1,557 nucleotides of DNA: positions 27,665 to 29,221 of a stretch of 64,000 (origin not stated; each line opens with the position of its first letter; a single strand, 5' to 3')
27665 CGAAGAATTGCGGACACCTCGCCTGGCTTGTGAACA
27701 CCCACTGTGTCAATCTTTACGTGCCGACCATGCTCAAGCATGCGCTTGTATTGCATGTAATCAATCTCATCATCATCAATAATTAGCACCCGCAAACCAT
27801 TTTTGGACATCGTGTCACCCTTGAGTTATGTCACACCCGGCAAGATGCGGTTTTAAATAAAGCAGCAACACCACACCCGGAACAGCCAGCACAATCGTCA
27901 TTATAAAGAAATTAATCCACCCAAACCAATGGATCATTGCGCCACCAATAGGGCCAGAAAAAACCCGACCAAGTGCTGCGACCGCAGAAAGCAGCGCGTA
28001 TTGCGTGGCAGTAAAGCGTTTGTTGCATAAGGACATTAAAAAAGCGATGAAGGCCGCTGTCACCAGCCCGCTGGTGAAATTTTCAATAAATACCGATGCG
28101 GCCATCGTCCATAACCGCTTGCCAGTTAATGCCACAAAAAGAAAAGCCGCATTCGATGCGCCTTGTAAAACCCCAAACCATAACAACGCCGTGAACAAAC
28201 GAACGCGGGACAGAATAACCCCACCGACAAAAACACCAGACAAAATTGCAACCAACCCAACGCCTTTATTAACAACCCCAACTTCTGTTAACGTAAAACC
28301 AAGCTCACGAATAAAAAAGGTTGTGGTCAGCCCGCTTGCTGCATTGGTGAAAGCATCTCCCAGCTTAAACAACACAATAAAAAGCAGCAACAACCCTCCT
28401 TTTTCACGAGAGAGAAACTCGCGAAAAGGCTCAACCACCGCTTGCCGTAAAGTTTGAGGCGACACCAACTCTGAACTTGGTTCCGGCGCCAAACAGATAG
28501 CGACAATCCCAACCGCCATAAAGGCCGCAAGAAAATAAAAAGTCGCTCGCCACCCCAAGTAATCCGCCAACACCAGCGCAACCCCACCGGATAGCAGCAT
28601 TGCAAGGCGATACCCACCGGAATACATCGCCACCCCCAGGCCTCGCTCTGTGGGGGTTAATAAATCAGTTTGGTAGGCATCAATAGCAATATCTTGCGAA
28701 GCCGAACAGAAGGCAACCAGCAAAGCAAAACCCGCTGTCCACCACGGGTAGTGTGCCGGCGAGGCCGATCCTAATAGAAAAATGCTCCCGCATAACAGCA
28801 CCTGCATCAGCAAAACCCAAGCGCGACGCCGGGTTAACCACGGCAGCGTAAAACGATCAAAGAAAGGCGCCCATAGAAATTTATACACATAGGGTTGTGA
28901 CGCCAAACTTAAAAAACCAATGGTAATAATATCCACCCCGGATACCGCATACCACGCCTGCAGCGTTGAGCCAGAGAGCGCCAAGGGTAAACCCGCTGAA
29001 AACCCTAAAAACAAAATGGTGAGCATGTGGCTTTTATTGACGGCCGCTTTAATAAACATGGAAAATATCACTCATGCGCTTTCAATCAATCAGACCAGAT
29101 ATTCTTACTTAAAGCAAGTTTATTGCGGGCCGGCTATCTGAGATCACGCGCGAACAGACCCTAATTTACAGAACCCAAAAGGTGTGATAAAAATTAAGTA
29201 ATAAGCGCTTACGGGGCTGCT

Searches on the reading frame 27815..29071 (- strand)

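Call 24: search_protein_families(library=pfam, proteins=[window:27815-29071:-], max_evalue=0.001)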
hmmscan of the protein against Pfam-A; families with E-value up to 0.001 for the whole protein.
window:27815-29071:- (418 aa): 4 families
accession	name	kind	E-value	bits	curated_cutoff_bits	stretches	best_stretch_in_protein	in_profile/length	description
PF07690.21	MFS_1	-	4.6e-30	105.1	33.4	2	20-371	2-345/347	Major Facilitator Superfamily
PF13000.13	Acatn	-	2.7e-06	26.7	23.7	1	20-101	6-89/546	Acetyl-coenzyme A transporter 1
PF12832.13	MFS_1_like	-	0.00019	21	25.2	0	170-390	155-372/373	MFS_1 like family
PF03092.22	BT1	-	0.0002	20.6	22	1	55-385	32-383/432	BT1 family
